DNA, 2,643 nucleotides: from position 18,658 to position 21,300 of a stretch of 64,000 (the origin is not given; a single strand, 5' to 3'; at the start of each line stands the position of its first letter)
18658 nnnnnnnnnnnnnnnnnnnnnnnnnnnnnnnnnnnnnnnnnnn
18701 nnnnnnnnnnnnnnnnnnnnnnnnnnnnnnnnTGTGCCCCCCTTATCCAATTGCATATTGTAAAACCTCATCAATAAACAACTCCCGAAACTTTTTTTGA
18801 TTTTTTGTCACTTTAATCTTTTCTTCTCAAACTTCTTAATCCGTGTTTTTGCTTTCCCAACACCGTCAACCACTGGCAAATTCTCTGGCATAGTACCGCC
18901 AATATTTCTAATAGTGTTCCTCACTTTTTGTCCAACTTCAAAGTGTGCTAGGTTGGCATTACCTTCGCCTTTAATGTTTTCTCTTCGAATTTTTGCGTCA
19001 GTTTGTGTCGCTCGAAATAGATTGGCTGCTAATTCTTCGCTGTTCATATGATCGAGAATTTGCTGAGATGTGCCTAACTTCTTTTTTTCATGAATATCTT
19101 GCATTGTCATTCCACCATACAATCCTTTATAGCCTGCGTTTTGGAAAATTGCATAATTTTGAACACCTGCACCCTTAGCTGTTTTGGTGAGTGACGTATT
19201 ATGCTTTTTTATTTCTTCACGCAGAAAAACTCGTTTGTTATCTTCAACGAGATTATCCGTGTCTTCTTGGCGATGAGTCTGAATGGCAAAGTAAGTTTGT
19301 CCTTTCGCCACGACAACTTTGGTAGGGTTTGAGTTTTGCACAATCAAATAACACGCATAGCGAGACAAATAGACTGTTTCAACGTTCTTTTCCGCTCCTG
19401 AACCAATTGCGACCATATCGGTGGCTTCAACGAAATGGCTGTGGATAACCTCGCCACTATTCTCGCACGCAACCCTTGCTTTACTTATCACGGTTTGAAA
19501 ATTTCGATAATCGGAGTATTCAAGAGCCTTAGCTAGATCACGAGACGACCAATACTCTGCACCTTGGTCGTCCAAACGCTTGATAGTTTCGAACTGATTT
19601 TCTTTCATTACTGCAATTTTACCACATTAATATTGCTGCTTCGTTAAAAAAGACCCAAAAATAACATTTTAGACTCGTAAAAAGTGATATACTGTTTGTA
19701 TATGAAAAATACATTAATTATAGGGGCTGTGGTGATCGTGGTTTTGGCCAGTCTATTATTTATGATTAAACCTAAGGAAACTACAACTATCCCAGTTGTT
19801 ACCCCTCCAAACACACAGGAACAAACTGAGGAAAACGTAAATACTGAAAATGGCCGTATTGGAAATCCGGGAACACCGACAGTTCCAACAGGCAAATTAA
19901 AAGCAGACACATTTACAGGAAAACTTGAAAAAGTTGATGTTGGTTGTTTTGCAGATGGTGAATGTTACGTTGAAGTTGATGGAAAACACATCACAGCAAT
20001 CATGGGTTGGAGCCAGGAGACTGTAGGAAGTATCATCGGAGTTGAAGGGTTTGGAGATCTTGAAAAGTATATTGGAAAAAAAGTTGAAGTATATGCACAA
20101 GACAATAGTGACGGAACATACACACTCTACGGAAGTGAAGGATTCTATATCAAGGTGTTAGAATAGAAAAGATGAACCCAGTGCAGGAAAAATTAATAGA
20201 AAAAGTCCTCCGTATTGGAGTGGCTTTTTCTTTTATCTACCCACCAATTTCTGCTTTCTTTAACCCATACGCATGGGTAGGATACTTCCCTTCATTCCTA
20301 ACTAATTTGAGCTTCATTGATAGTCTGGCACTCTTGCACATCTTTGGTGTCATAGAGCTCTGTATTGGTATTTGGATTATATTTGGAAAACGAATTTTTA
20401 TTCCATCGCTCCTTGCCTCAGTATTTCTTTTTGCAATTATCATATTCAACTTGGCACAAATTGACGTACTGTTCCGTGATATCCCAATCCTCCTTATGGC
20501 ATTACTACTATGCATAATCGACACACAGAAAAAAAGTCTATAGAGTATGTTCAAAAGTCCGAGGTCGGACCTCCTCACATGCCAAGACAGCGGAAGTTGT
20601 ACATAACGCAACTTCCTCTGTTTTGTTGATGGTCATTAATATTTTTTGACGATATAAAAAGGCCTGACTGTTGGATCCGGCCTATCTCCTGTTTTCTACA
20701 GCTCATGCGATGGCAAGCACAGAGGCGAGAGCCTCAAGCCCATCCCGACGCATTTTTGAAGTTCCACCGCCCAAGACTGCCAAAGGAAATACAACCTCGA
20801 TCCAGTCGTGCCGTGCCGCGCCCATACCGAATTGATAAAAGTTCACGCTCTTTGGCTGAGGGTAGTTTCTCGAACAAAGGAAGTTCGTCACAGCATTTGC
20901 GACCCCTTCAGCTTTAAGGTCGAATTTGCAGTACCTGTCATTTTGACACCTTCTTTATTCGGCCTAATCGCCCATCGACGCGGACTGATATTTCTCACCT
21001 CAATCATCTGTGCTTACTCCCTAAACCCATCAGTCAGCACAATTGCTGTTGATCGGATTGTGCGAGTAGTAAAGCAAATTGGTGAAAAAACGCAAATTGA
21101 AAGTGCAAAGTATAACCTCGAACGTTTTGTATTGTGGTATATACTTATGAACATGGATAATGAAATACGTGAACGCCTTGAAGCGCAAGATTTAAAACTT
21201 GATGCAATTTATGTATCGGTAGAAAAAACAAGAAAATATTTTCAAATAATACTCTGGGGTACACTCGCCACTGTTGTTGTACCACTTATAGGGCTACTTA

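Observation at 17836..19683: tRNA-Ser-adjacent two-gene islet: HNH-domain protein plus DinD-family protein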

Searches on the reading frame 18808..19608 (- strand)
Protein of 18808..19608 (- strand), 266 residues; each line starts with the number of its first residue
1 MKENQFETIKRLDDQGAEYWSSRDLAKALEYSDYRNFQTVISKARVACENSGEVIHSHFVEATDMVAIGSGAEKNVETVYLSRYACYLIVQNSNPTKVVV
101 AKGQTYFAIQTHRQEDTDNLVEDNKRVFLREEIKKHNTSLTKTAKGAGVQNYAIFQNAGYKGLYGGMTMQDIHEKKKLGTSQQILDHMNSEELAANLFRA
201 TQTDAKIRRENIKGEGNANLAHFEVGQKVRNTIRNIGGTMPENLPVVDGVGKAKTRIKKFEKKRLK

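Call 4: search_protein_families(library=pfam, proteins=[window:18808-19608:-], max_evalue=0.1)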
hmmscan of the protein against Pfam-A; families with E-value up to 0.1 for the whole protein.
window:18808-19608:- (266 aa): 2 families
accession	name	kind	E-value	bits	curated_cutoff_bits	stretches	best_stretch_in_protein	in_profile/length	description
PF02498.22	Bro-N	-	1.8e-12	48.2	25.6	1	9-106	2-94/96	BRO family, N-terminal domain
PF06971.19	Put_DNA-bind_N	-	0.037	14.5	27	0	9-31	17-39/49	Putative DNA-binding protein N-terminus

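Call 5: search_protein_families(library=padloc, proteins=[window:18808-19608:-], max_evalue=0.1)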
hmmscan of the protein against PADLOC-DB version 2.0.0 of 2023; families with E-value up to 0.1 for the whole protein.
window:18808-19608:- (266 aa): 5 families
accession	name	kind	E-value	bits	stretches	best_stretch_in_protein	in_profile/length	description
PDLC04919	PDC-S13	-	3.2e-108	359.2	1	3-264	10-273/281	-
PDLC03083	Specificity_I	-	9.9e-90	299.6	1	1-248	1-256/717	Type I specificity subunit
PDLC04918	PDC-S13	-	4.5e-59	198.1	2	129-265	65-206/214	-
PDLC04871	PDC-S05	-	5e-34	116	1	4-125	12-133/468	-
PDLC04920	PDC-S13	-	1.3e-11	42.3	1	119-238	134-257/286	-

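Call 7: search_protein_families(library=ncbifam, proteins=[window:18808-19608:-], max_evalue=0.1)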
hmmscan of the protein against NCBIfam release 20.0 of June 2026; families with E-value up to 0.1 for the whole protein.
window:18808-19608:- (266 aa): 1 family
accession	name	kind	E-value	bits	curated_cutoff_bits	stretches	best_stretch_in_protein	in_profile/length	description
NF008573.0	PRK11525.1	equivalog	1.3e-106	356.2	242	1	3-264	10-280/288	DNA damage-inducible protein D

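Call 8: search_protein_families(library=phrogs, proteins=[window:18808-19608:-], max_evalue=0.01)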
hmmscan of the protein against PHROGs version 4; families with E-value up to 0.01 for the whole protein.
window:18808-19608:- (266 aa): 5 families
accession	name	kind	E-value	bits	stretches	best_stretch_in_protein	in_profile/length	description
phrog_8036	-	unknown function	9.5e-93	311.6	1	4-265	24-283/290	-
phrog_130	-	transcription regulation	0.0006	19.9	1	6-98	165-243/480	anti-repressor Ant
phrog_2657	-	transcription regulation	0.00066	20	1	15-194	19-193/243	transcriptional regulator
phrog_23703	-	unknown function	0.0025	18.6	1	89-217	35-155/201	-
phrog_13900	-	head and packaging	0.009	17.4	0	28-84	16-72/132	minor head protein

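Call 55: list_cluster_members(proteins=[P0001, window:18808-19608:-, window:13866-15656:-, P0002])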
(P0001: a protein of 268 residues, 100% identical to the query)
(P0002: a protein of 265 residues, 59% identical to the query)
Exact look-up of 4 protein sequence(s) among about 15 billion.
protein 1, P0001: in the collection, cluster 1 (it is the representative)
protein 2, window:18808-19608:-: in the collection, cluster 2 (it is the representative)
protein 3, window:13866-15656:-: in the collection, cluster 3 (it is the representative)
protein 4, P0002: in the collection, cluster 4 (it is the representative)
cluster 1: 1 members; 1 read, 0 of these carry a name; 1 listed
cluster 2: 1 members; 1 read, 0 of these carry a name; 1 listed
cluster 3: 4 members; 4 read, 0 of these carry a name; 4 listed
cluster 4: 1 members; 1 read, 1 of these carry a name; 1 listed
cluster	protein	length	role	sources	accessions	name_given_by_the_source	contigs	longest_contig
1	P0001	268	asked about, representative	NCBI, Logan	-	-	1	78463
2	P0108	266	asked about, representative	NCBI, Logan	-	-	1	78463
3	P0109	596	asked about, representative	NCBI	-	-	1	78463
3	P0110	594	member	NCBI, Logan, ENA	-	-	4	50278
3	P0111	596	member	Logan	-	-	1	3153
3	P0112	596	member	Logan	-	-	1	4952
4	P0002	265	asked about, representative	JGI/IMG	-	hypothetical protein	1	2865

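Call 84: find_homologous_proteins(query=window:18808-19608:-, max_evalue=1e-40)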
Query window:18808-19608:- (266 aa): 7986 proteins with E <= 1e-40 among 8000 candidates; the best 120 are listed.
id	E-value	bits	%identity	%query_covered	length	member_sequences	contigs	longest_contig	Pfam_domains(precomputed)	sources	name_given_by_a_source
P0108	2.2e-171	586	100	100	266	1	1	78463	PF02498.23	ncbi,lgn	-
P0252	3.6e-156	536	91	100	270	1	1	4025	PF02498.23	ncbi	-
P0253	7.8e-156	535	90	97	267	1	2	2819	PF02498.23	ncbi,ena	-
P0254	3.4e-155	533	90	97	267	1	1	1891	PF02498.23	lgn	-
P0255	5.4e-155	532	90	97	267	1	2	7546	PF02498.23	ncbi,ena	-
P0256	6.8e-155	532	90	100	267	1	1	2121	PF02498.23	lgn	-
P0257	1.3e-154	531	91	100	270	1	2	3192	PF02498.23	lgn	-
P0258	1.2e-153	528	89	100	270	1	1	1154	PF02498.23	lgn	-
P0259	7.9e-152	522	88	97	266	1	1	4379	PF02498.23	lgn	-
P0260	8.2e-152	522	88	100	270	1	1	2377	PF02498.23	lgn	-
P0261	1.2e-151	521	89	100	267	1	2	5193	PF02498.23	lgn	-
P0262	4.0e-151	519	88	100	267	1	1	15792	PF02498.23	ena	-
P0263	4.2e-151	519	88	100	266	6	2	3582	PF02498.23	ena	-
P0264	7.0e-151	518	87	100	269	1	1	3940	PF02498.23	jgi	-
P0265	1.0e-149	515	88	100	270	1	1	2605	PF02498.23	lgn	-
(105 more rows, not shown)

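Call 85: find_encoding_contigs(protein=P0255, flank=6000, max_places=2)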
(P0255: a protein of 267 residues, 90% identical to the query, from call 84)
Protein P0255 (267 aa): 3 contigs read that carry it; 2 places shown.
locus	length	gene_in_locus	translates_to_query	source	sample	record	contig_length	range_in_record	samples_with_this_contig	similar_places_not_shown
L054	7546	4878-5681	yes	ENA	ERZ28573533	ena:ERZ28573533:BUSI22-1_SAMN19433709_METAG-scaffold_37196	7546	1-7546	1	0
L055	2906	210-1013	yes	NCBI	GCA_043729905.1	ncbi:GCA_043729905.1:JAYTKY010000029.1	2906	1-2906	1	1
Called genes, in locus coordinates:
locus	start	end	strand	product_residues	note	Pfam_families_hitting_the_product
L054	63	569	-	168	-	PF09351:DUF1993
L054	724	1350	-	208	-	-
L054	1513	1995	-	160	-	PF00903:Glyoxalase, PF22677:Ble-like_N (weak)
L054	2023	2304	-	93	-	PF04892:VanZ-LLP1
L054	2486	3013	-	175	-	-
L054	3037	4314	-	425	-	PF09903:DUF2130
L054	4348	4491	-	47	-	-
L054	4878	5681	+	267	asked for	PF02498:Bro-N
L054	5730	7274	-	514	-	-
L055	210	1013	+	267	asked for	PF02498:Bro-N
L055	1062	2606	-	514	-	-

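Call 86: find_encoding_contigs(protein=P0262, flank=6000, max_places=2)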
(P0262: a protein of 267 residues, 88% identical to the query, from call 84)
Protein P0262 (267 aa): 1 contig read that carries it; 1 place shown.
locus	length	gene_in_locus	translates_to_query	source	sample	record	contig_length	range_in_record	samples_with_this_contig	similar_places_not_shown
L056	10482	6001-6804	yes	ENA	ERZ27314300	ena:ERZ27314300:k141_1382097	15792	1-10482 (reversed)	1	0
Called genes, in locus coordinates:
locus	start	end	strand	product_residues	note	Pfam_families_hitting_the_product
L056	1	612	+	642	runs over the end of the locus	PF00664:ABC_membrane, PF02463:SMC_N (weak), PF00005:ABC_tran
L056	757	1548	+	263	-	PF00459:Inositol_P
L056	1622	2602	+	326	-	-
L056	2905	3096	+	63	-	-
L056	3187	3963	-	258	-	-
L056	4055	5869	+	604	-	PF13522:GATase_6, PF13537:GATase_7, PF01380:SIS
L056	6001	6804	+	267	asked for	PF02498:Bro-N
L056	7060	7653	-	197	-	-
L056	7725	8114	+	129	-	-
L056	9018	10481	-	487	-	?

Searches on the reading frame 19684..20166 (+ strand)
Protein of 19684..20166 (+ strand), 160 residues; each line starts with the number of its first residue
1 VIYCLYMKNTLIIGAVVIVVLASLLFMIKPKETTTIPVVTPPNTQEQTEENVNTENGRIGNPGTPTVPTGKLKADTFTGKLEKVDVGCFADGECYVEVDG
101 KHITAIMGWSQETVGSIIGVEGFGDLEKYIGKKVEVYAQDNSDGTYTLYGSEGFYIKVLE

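Call 4: search_protein_families(library=pfam, proteins=[window:19684-20166:+], max_evalue=0.1)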
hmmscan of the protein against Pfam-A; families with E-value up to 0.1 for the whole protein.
window:19684-20166:+ (160 aa): 1 family
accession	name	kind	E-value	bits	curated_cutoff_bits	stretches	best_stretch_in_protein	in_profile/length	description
PF11027.13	DUF2615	-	0.054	14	23.4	0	9-53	52-96/104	Protein of unknown function (DUF2615)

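Call 5: search_protein_families(library=padloc, proteins=[window:19684-20166:+], max_evalue=0.1)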
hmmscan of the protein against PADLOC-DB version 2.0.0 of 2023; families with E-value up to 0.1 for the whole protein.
window:19684-20166:+ (160 aa): 0 families

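Call 7: search_protein_families(library=ncbifam, proteins=[window:19684-20166:+], max_evalue=0.1)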
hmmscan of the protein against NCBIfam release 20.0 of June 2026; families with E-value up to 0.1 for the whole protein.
window:19684-20166:+ (160 aa): 2 families
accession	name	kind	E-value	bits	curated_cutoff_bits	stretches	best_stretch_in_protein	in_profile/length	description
NF041655.1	MM0924_fam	subfamily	0.039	13.6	45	0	126-141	5-20/57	MM0924 family protein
NF038327.1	c-di-AMP_CdaM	exception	0.04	13.5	225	0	104-143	55-94/196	diadenylate cyclase CdaM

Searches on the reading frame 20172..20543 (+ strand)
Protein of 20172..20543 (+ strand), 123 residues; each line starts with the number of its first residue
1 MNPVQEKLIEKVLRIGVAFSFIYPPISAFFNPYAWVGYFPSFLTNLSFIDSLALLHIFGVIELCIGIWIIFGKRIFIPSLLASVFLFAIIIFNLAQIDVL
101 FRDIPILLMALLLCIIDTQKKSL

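Call 4: search_protein_families(library=pfam, proteins=[window:20172-20543:+], max_evalue=0.1)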
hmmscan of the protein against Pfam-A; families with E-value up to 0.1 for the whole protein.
window:20172-20543:+ (123 aa): 1 family
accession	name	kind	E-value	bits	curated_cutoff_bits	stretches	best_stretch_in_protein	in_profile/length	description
PF07681.17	DoxX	-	7.6e-05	23.7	23.6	1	12-92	4-82/85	DoxX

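Call 5: search_protein_families(library=padloc, proteins=[window:20172-20543:+], max_evalue=0.1)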
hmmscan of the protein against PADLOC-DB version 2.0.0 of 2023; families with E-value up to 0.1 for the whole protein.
window:20172-20543:+ (123 aa): 1 family
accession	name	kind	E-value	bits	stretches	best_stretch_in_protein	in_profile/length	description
PDLC04534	PDC-M24A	-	0.018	13.2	1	25-106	82-165/170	-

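Call 7: search_protein_families(library=ncbifam, proteins=[window:20172-20543:+], max_evalue=0.1)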
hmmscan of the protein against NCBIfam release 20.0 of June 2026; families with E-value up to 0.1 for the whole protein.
window:20172-20543:+ (123 aa): 0 families

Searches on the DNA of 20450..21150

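Call 105: search_rna_families(source=window, start=20450, end=21150, threshold=evalue, max_evalue=1)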
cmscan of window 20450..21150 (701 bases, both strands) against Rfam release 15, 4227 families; matches with E-value up to 1: 0.
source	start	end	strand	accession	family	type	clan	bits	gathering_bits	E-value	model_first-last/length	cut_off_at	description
